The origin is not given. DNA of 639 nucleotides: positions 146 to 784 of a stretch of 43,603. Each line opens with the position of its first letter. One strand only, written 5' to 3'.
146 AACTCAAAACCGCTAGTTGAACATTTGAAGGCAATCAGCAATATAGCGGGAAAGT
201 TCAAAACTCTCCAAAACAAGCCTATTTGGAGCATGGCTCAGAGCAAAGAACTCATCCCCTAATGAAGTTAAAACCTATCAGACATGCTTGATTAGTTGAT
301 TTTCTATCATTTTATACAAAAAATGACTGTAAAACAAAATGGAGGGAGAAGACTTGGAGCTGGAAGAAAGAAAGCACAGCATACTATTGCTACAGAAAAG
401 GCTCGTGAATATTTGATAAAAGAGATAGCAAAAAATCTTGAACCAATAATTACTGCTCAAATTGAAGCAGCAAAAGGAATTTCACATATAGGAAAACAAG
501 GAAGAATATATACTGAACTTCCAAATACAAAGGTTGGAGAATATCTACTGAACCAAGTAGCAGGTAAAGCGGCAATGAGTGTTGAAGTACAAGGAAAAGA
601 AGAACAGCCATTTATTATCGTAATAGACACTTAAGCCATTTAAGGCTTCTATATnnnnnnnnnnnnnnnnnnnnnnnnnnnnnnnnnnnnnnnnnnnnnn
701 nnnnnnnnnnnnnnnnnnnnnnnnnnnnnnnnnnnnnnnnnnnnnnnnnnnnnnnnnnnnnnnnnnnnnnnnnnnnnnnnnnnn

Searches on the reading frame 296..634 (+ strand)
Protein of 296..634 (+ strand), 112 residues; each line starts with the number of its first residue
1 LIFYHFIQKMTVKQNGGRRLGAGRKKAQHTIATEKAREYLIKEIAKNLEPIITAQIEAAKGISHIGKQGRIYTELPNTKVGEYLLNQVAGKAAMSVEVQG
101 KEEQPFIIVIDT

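Call 4: search_protein_families(library=pfam, proteins=[window:296-634:+], max_evalue=1)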
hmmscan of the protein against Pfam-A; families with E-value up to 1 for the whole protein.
window:296-634:+ (112 aa): 1 family
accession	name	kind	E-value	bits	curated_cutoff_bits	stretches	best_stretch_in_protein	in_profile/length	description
PF18590.6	IMP2_N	-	0.23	12.5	25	0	76-103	36-63/89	Immune Mapped Protein 2 (IMP2) N-terminal domain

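Call 5: search_protein_families(library=padloc, proteins=[window:296-634:+], max_evalue=1)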
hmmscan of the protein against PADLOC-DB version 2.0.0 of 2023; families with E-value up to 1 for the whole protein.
window:296-634:+ (112 aa): 0 families

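Call 6: search_protein_families(library=ncbifam, proteins=[window:296-634:+], max_evalue=1)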
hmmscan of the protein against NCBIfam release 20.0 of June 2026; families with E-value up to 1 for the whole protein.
window:296-634:+ (112 aa): 0 families

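Call 50: search_protein_families(library=phrogs, proteins=[window:296-634:+], max_evalue=0.01)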
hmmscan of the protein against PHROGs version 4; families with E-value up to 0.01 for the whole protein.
window:296-634:+ (112 aa): 1 family
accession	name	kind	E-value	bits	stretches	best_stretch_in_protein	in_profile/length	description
phrog_7407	-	unknown function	0.0037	17.8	1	15-108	157-251/370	-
